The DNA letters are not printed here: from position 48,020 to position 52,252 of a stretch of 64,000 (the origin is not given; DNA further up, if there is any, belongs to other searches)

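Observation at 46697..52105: Unusual module: C - vestigial A fragment - FAAL/acyl-AMP-ligase-type adenylation domain - KR - T (predicted in-cis reduced hydroxy-acid unit, ester-forming C domain)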

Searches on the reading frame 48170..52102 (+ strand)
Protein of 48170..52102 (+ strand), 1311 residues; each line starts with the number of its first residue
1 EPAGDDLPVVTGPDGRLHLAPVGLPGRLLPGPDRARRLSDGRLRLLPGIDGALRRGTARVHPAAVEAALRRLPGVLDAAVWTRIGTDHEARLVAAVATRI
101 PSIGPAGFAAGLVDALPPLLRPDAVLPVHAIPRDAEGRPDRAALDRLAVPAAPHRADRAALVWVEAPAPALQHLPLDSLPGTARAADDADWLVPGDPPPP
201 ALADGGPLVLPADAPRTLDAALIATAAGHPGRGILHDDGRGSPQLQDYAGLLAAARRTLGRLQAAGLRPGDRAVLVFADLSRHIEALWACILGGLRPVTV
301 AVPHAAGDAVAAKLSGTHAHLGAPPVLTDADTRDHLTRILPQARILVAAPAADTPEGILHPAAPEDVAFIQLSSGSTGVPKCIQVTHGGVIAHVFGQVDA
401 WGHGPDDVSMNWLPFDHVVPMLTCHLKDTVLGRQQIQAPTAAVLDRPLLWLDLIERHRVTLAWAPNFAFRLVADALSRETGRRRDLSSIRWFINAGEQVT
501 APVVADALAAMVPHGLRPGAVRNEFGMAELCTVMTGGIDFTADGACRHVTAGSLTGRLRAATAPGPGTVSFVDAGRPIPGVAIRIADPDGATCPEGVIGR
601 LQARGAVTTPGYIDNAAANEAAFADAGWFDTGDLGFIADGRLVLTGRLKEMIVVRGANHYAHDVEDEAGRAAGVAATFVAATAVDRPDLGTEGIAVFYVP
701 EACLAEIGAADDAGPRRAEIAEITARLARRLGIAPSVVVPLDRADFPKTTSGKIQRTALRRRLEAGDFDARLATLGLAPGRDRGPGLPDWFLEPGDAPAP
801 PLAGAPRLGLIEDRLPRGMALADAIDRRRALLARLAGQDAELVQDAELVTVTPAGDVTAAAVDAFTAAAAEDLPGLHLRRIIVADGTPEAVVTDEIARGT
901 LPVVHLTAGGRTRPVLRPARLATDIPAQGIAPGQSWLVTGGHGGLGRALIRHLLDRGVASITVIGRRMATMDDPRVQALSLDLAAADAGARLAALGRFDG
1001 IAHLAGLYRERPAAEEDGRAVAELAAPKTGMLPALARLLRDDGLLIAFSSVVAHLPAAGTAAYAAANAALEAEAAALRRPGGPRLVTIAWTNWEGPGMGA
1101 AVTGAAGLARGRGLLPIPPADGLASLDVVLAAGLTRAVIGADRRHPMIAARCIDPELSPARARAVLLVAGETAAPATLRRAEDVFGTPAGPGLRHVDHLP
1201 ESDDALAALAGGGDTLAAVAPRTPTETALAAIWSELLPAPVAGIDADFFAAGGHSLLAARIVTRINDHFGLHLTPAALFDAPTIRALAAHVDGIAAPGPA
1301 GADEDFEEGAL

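Call 11: find_homologous_proteins(query=window:48764-52102:+, max_evalue=1e-10)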
Query window:48764-52102:+ (1113 aa): 1038 proteins with E <= 1e-10 among 8000 candidates; the best 120 are listed.
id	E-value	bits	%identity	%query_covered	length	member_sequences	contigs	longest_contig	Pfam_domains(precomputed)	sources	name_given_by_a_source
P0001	0.0e+0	2358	98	100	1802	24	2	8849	PF08659.17,PF00668.26,PF00550.32,PF00501.35,PF00106.32,PF01370.28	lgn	-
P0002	0.0e+0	2192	92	100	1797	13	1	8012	PF08659.17,PF00668.26,PF00550.32,PF00501.35,PF00106.32,PF01370.28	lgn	-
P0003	7.1e-220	751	55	54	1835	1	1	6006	PF08659.17,PF00668.26,PF00550.32,PF13561.13,PF00501.35,PF13193.13,PF00106.32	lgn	-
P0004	2.6e-218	746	54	54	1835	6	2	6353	PF08659.17,PF00668.26,PF00550.32,PF13561.13,PF00501.35,PF13193.13,PF00106.32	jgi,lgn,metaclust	metaclust:\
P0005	1.6e-210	720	55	52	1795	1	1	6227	PF08659.17,PF00668.26,PF00550.32,PF13561.13,PF00501.35,PF13193.13,PF00106.32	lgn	-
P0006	1.7e-200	687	51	53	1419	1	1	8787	PF08659.17,PF21394.4,PF00550.32,PF13561.13,PF00501.35,PF13193.13,PF00106.32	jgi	jgi:acyl-CoA synthetase (AMP-forming)/AMP-acid ligase II/NAD(P)-dependent dehydrogenase (short-subun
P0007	1.6e-197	677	48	54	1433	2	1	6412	PF08659.17,PF21394.4,PF00550.32,PF00501.35,PF13193.13,PF00106.32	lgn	-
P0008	2.3e-194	667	52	52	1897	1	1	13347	PF08659.17,PF00550.32,PF13561.13,PF00501.35,PF13193.13,PF00975.27,PF00106.32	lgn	-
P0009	3.2e-194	667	47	53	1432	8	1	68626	PF08659.17,PF21394.4,PF00550.32,PF00501.35,PF13193.13,PF00106.32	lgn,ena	-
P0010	5.6e-194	666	51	53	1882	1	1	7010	PF08659.17,PF00668.26,PF00550.32,PF00501.35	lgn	-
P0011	2.9e-192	660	47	53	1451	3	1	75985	PF08659.17,PF21394.4,PF00550.32,PF00501.35,PF13193.13,PF00106.32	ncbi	ncbi:MAG: SDR family NAD(P)-dependent oxidoreductase [Candidatus Acidiferrales bacterium]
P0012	8.8e-192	658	38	99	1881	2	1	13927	PF08659.17,PF00668.26,PF21394.4,PF00550.32,PF18563.7,PF00501.35,PF00106.32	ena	-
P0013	1.0e-191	658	46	53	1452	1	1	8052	PF08659.17,PF21394.4,PF00550.32,PF00501.35,PF13193.13,PF00106.32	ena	-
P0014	1.5e-191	658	48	53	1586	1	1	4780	PF08659.17,PF21394.4,PF00550.32,PF13561.13,PF00501.35,PF13193.13,PF00106.32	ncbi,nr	ncbi:MAG TPA: SDR family oxidoreductase, partial [Myxococcaceae bacterium]|nr:SDR family oxidoreduct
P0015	5.4e-190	653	44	61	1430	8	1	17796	PF08659.17,PF21394.4,PF00550.32,PF00501.35,PF13193.13,PF00106.32,PF22953.4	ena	-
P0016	8.7e-190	652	40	98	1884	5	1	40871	PF08659.17,PF00668.26,PF00550.32,PF00501.35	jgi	jgi:acyl-CoA synthetase (AMP-forming)/AMP-acid ligase II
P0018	2.4e-189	650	45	53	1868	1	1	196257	PF08659.17,PF21394.4,PF00550.32,PF13561.13,PF00501.35,PF13193.13,PF00106.32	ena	-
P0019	3.3e-189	650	47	53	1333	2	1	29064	PF08659.17,PF21394.4,PF00550.32,PF13561.13,PF00501.35,PF00106.32,PF22953.4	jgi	-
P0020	1.1e-188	648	45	54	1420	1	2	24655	PF08659.17,PF21394.4,PF00550.32,PF00501.35,PF13193.13,PF00106.32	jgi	jgi:acyl-CoA synthetase (AMP-forming)/AMP-acid ligase II/NAD(P)-dependent dehydrogenase (short-subun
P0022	8.3e-188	645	47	55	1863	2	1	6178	PF08659.17,PF21394.4,PF00550.32,PF13561.13,PF00501.35,PF13193.13,PF00106.32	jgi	jgi:acyl-CoA synthetase (AMP-forming)/AMP-acid ligase II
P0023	1.1e-187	645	44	58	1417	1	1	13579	PF08659.17,PF21394.4,PF00550.32,PF13561.13,PF00501.35,PF13193.13,PF00106.32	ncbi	-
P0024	5.4e-186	639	46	53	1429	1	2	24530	PF08659.17,PF21394.4,PF00550.32,PF00501.35,PF13193.13,PF00106.32,PF22953.4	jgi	-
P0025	7.2e-186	639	46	53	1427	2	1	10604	PF08659.17,PF21394.4,PF00550.32,PF00501.35,PF13193.13,PF00106.32,PF22953.4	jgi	-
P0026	2.2e-185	637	37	98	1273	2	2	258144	PF08659.17,PF16363.12,PF00550.32,PF00501.35,PF00106.32,PF22953.4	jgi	jgi:acyl-CoA synthetase (AMP-forming)/AMP-acid ligase II/NAD(P)-dependent dehydrogenase (short-subun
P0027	3.9e-185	636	48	54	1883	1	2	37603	PF08659.17,PF00668.26,PF21394.4,PF00550.32,PF00501.35,PF13193.13,PF00106.32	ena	-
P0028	6.0e-185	636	49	54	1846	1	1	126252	PF08659.17,PF00668.26,PF21394.4,PF00550.32,PF13561.13,PF00501.35,PF00106.32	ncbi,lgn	-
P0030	1.5e-183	631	46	53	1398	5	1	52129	PF08659.17,PF21394.4,PF00550.32,PF00501.35,PF00106.32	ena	-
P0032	3.3e-183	630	46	53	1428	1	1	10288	PF08659.17,PF21394.4,PF00550.32,PF00501.35,PF13193.13,PF00106.32,PF22953.4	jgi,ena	-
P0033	4.4e-183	630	49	53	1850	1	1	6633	PF08659.17,PF00668.26,PF21394.4,PF00550.32,PF00501.35,PF13193.13,PF00106.32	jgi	jgi:acyl-CoA synthetase (AMP-forming)/AMP-acid ligase II/acyl carrier protein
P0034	1.6e-182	628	44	53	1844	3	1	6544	PF08659.17,PF21394.4,PF00550.32,PF13561.13,PF00501.35,PF13193.13,PF00106.32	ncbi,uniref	ncbi:SDR family NAD(P)-dependent oxidoreductase [Microseira sp. BLCC-F43]|uniref:SDR family NAD(P)-d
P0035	2.2e-182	627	44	53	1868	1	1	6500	PF08659.17,PF21394.4,PF00550.32,PF00501.35,PF13193.13,PF00106.32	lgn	-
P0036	3.4e-182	627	50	53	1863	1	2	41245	PF08659.17,PF00668.26,PF21394.4,PF00550.32,PF13561.13,PF00501.35,PF13193.13,PF00106.32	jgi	jgi:acyl-CoA synthetase (AMP-forming)/AMP-acid ligase II/NAD(P)-dependent dehydrogenase (short-subun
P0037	4.5e-182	626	48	54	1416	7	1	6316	PF08659.17,PF21394.4,PF00550.32,PF00501.35,PF13193.13,PF00106.32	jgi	-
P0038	4.6e-182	626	47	53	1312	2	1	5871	PF08659.17,PF21394.4,PF00550.32,PF13561.13,PF00501.35,PF00106.32,PF22953.4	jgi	jgi:acyl-CoA synthetase (AMP-forming)/AMP-acid ligase II/NADP-dependent 3-hydroxy acid dehydrogenase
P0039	5.6e-182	626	42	60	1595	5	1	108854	PF08659.17,PF21394.4,PF00550.32,PF00501.35,PF00975.27,PF00106.32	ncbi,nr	ncbi:MAG: SDR family NAD(P)-dependent oxidoreductase, partial [Okeania sp. SIO2B3]|nr:SDR family NAD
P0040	7.2e-182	626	47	53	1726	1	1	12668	PF08659.17,PF21394.4,PF00550.32,PF13561.13,PF00501.35,PF13193.13,PF00106.32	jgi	jgi:acyl-CoA synthetase (AMP-forming)/AMP-acid ligase II/NAD(P)-dependent dehydrogenase (short-subun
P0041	3.6e-181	623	49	54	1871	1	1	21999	PF08659.17,PF00668.26,PF21394.4,PF00550.32,PF00501.35,PF13193.13,PF00106.32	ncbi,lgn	ncbi:condensation domain-containing protein [Endothiovibrio diazotrophicus]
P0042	1.1e-180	622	47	54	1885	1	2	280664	PF08659.17,PF00668.26,PF21394.4,PF00550.32,PF13561.13,PF00501.35,PF13193.13,PF00106.32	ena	-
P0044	1.3e-180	621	45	53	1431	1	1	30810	PF08659.17,PF21394.4,PF00550.32,PF13561.13,PF00501.35,PF00106.32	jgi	jgi:acyl-CoA synthetase (AMP-forming)/AMP-acid ligase II/NAD(P)-dependent dehydrogenase (short-subun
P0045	1.4e-180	621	46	54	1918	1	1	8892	PF08659.17,PF00668.26,PF21394.4,PF00550.32,PF13561.13,PF00501.35,PF13193.13,PF00106.32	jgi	jgi:acyl-CoA synthetase (AMP-forming)/AMP-acid ligase II/NADP-dependent 3-hydroxy acid dehydrogenase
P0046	1.4e-180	621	46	53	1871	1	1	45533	PF08659.17,PF00668.26,PF21394.4,PF00550.32,PF18563.7,PF00501.35,PF13193.13,PF00106.32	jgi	jgi:acyl-CoA synthetase (AMP-forming)/AMP-acid ligase II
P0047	1.7e-180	621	45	53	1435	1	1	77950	PF08659.17,PF21394.4,PF00550.32,PF00501.35,PF13193.13,PF00106.32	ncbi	ncbi:MAG: SDR family NAD(P)-dependent oxidoreductase [Xenococcaceae cyanobacterium]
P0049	2.2e-180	621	48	53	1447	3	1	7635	PF08659.17,PF21394.4,PF00550.32,PF00501.35,PF13193.13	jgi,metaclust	metaclust:\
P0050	3.2e-180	620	47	53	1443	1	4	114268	PF08659.17,PF21394.4,PF00550.32,PF00501.35,PF13193.13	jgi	jgi:acyl-CoA synthetase (AMP-forming)/AMP-acid ligase II/acyl carrier protein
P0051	9.7e-180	619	49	53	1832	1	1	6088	PF08659.17,PF00668.26,PF21394.4,PF00550.32,PF00501.35,PF13193.13,PF00106.32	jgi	jgi:acyl-CoA synthetase (AMP-forming)/AMP-acid ligase II/NADP-dependent 3-hydroxy acid dehydrogenase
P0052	1.1e-179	618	48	53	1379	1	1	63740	PF08659.17,PF21394.4,PF00550.32,PF13561.13,PF00501.35,PF00106.32,PF22953.4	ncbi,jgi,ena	jgi:acyl-CoA synthetase (AMP-forming)/AMP-acid ligase II/NADP-dependent 3-hydroxy acid dehydrogenase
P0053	2.5e-179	617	45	55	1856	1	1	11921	PF08659.17,PF21394.4,PF00550.32,PF00501.35,PF13193.13,PF00106.32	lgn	-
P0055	4.9e-179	616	44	53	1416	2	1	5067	PF08659.17,PF21394.4,PF16363.12,PF00550.32,PF13561.13,PF00501.35,PF13193.13,PF00106.32,PF01370.28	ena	-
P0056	5.6e-179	616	47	53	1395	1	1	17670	PF08659.17,PF21394.4,PF00550.32,PF00501.35,PF13193.13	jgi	jgi:acyl-CoA synthetase (AMP-forming)/AMP-acid ligase II/acyl carrier protein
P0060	8.1e-178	612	42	57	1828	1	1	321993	PF08659.17,PF21394.4,PF02719.22,PF00550.32,PF13561.13,PF01073.26,PF00501.35,PF07993.19,PF00106.32,PF01370.28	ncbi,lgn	ncbi:MAG: thioester reductase domain-containing protein [Cyanobacteria bacterium J06581_3]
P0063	3.4e-177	610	47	53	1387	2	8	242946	PF08659.17,PF21394.4,PF00550.32,PF13561.13,PF00501.35,PF00106.32,PF22953.4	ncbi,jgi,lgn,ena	-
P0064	5.5e-177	609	45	53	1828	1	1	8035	PF08659.17,PF21394.4,PF02719.22,PF00550.32,PF01073.26,PF00501.35,PF07993.19,PF00106.32,PF01370.28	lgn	-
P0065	5.6e-177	609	46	55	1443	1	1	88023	PF08659.17,PF21394.4,PF00550.32,PF00501.35,PF13193.13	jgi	jgi:nonribosomal peptide synthetase DhbF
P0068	1.5e-176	608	47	53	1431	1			PF08659.17,PF21394.4,PF00550.32,PF00501.35,PF13193.13,PF00106.32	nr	nr:hypothetical protein [uncultured bacterium]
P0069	1.6e-176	608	44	54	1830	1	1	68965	PF08659.17,PF21394.4,PF02719.22,PF00550.32,PF01073.26,PF00501.35,PF13193.13,PF07993.19,PF00106.32,PF01370.28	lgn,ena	-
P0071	3.9e-176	607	48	53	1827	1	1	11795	PF08659.17,PF00668.26,PF21394.4,PF00550.32,PF00501.35,PF13193.13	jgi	-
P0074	8.7e-174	599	46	54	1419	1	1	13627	PF08659.17,PF21394.4,PF00550.32,PF00501.35,PF13193.13,PF00106.32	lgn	-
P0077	3.9e-172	593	45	54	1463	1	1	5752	PF08659.17,PF21394.4,PF00550.32,PF00501.35,PF00106.32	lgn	-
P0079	4.5e-171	590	43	53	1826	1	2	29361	PF08659.17,PF21394.4,PF00550.32,PF00501.35,PF13193.13,PF00106.32,PF23024.2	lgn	-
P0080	1.0e-170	589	47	53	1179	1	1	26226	PF00668.26,PF00550.32,PF00501.35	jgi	jgi:acyl-CoA synthetase (AMP-forming)/AMP-acid ligase II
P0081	1.3e-169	585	43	57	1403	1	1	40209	PF08659.17,PF21394.4,PF00550.32,PF13561.13,PF00501.35,PF13193.13,PF00106.32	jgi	jgi:acyl-CoA synthetase (AMP-forming)/AMP-acid ligase II/NAD(P)-dependent dehydrogenase (short-subun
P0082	2.2e-169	584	44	53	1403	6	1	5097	PF08659.17,PF21394.4,PF00550.32,PF13561.13,PF00501.35,PF13193.13,PF00106.32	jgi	jgi:acyl-CoA synthetase (AMP-forming)/AMP-acid ligase II/NAD(P)-dependent dehydrogenase (short-subun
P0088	8.4e-168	579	46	53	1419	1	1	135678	PF08659.17,PF21394.4,PF00550.32,PF13561.13,PF00501.35,PF13193.13,PF00106.32,PF01370.28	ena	-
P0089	1.1e-167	579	42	57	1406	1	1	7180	PF08659.17,PF21394.4,PF00550.32,PF00501.35,PF13193.13,PF00106.32,PF01370.28,PF22953.4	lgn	-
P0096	6.7e-161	556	47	53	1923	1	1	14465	PF00668.26,PF21394.4,PF00501.35,PF13193.13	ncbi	ncbi:MAG TPA: AMP-binding protein, partial [Herpetosiphonaceae bacterium]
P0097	1.9e-160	555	42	53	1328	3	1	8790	PF08659.17,PF21394.4,PF00550.32,PF00501.35,PF13193.13,PF00106.32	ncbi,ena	-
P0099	3.9e-159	550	41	53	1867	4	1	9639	PF08659.17,PF21394.4,PF00550.32,PF00501.35,PF13193.13,PF00106.32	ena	-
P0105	1.2e-157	545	40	53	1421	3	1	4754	PF08659.17,PF21394.4,PF16363.12,PF00550.32,PF00501.35,PF00106.32,PF01370.28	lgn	-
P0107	3.8e-157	544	41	53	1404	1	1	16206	PF08659.17,PF21394.4,PF00550.32,PF13561.13,PF00501.35,PF00106.32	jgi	jgi:acyl-CoA synthetase (AMP-forming)/AMP-acid ligase II/acyl carrier protein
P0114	3.2e-156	541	45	53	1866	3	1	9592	PF00668.26,PF21394.4,PF18563.7,PF00501.35,PF13193.13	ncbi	-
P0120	1.8e-154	535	36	64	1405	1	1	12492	PF08659.17,PF21394.4,PF00550.32,PF00501.35,PF00106.32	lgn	-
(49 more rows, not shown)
